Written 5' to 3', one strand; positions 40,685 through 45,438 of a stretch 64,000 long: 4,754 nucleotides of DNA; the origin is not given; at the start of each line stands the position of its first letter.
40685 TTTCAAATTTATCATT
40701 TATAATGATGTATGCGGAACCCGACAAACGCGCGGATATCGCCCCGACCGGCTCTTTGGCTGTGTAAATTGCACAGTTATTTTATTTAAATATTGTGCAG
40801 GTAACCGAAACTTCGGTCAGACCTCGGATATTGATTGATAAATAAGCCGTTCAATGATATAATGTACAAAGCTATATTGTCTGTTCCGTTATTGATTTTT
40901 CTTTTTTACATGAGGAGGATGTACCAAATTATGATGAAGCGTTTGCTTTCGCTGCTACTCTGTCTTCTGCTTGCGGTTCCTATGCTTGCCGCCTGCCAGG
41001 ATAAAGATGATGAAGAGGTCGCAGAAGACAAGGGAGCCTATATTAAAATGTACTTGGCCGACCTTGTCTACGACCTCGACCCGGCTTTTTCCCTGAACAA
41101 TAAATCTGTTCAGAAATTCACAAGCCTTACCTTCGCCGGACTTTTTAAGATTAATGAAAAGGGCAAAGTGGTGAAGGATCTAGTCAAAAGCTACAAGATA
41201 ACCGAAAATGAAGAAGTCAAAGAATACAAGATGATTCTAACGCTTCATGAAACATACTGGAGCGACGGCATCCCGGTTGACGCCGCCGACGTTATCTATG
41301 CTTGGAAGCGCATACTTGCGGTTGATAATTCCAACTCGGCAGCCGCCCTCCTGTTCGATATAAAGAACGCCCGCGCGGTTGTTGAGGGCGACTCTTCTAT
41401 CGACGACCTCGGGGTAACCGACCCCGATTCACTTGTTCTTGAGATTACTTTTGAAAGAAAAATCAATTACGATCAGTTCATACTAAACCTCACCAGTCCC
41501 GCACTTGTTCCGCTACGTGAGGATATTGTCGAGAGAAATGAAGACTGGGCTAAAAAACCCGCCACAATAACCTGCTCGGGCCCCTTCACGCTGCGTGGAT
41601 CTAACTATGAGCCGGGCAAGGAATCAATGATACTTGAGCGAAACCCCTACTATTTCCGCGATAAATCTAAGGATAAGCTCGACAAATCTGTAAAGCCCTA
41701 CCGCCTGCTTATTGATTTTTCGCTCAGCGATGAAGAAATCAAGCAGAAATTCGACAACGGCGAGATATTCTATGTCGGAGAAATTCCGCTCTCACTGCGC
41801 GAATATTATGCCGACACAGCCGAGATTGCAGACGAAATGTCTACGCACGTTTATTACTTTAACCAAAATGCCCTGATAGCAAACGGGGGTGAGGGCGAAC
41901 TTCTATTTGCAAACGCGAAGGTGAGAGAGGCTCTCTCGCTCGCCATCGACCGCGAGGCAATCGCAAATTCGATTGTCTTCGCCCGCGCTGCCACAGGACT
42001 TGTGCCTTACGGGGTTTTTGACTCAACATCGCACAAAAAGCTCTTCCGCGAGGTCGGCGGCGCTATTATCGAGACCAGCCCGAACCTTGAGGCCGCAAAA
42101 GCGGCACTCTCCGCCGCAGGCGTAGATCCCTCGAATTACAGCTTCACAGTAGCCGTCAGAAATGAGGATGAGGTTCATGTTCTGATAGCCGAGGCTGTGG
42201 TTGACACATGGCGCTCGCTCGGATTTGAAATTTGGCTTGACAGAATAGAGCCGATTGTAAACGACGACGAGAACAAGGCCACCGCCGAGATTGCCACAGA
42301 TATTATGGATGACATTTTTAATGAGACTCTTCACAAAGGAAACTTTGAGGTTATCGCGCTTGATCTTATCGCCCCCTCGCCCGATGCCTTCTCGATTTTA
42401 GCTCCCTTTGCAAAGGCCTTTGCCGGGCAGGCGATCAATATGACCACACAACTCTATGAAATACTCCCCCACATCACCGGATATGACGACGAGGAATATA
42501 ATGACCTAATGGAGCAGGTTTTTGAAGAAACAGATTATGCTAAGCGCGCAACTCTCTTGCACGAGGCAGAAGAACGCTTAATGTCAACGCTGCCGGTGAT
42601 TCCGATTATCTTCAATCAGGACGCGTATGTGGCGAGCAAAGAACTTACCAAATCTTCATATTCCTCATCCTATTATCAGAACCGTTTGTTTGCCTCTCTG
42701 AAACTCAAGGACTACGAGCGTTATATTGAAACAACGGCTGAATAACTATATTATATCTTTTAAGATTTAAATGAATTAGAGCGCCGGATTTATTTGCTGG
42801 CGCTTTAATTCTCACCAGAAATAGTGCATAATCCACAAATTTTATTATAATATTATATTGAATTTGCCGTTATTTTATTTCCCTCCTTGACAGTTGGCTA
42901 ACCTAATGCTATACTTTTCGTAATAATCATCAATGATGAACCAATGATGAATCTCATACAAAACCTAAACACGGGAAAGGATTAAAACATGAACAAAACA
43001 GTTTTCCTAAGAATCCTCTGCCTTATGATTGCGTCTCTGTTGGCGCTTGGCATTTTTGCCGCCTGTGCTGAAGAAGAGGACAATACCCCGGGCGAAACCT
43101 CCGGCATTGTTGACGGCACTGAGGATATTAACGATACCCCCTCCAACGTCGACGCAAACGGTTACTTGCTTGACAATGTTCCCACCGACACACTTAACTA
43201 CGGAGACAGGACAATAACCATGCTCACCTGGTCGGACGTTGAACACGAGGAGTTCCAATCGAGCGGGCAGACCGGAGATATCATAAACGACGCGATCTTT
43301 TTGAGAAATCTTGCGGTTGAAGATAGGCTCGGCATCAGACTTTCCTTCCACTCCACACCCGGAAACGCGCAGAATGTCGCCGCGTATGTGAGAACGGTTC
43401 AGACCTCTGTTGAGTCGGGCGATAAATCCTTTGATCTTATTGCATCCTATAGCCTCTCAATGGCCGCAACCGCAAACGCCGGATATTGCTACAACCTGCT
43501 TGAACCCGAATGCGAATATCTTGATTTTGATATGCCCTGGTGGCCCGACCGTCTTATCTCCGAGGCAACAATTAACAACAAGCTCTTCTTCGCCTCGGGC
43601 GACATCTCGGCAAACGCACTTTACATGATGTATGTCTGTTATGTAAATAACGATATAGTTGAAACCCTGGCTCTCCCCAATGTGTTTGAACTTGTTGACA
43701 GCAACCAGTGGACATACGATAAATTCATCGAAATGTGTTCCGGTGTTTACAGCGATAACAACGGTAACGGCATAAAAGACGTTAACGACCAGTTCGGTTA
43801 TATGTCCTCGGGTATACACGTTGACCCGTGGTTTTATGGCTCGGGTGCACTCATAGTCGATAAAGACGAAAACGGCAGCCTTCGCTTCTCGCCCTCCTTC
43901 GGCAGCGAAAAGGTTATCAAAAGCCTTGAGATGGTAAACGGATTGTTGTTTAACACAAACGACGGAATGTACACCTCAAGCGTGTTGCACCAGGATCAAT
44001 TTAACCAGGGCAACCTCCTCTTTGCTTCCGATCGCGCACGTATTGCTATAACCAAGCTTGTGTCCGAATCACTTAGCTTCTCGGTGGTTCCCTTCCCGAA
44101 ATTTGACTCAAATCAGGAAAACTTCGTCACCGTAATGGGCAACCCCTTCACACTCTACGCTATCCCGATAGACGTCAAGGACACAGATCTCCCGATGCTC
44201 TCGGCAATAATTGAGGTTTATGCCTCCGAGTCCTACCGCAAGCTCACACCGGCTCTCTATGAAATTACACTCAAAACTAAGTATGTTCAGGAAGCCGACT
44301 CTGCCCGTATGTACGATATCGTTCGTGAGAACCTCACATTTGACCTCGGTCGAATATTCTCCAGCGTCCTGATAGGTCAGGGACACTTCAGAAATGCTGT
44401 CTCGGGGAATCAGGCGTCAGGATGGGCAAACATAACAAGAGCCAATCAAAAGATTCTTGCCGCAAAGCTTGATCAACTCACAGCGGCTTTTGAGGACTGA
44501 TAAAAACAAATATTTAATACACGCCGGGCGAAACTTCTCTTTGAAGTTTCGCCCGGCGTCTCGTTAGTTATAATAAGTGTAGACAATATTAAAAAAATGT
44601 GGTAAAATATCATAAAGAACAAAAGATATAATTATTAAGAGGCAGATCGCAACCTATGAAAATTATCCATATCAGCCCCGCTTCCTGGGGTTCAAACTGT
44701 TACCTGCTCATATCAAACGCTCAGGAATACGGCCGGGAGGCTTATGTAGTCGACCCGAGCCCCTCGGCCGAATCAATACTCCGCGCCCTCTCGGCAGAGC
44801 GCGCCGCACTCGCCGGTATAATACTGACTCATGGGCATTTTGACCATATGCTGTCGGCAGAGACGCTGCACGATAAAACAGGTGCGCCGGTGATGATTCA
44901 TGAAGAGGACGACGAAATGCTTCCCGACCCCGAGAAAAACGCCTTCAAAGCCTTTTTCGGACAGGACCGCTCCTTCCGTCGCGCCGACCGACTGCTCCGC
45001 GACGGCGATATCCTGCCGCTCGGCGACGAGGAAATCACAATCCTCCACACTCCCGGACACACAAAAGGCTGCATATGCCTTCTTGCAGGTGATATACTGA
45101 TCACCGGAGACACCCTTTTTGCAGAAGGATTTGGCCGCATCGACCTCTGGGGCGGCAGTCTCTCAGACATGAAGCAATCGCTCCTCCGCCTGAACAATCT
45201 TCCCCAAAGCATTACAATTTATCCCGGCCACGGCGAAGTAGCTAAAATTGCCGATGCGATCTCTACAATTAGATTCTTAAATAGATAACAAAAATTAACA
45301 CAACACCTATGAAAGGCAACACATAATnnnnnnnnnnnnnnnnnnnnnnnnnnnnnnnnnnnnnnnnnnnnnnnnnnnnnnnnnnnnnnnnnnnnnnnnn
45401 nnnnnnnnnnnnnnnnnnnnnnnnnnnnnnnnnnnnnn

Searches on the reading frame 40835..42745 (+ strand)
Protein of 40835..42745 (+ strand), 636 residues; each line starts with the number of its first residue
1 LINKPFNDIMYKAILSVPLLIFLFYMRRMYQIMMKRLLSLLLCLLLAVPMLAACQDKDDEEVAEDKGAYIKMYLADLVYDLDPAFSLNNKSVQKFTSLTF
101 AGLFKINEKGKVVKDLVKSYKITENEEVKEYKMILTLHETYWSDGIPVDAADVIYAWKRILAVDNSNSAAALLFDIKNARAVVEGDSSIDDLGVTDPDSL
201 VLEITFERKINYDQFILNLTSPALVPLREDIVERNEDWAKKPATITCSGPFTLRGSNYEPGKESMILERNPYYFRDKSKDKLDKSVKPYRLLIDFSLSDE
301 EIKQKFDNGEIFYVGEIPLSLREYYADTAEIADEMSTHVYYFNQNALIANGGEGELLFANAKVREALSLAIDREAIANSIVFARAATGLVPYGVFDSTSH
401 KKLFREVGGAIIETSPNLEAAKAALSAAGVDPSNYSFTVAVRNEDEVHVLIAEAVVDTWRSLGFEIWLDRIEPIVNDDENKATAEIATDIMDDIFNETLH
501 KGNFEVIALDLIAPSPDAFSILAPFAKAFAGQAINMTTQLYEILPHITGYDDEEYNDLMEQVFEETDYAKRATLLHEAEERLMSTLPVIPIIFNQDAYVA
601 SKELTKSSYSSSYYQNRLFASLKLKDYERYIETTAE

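Call 20: search_protein_families(library=pfam, proteins=[window:40835-42745:+], max_evalue=0.001)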
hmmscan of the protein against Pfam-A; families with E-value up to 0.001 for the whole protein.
window:40835-42745:+ (636 aa): 1 family
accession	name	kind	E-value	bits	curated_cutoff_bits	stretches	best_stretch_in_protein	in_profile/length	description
PF00496.27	SBP_bac_5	-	1.5e-47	163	32.4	1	112-527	2-362/368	Bacterial extracellular solute-binding proteins, family 5 Middle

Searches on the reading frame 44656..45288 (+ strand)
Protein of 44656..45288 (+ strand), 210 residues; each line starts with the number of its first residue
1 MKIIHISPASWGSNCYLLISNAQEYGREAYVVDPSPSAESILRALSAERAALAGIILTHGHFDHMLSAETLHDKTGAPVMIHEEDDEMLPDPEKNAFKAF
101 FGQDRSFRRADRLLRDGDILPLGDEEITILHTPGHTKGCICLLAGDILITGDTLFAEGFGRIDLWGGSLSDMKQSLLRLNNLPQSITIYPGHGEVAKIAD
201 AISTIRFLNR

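Call 20: search_protein_families(library=pfam, proteins=[window:44656-45288:+], max_evalue=0.001)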
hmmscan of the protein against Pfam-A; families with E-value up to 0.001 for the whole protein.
window:44656-45288:+ (210 aa): 2 families
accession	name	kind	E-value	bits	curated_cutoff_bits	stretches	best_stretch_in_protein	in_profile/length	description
PF00753.33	Lactamase_B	-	2.5e-30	106.3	22.7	1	12-192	5-196/196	Metallo-beta-lactamase superfamily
PF12706.13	Lactamase_B_2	-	1.2e-05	25.5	27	1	31-104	4-82/200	Beta-lactamase superfamily domain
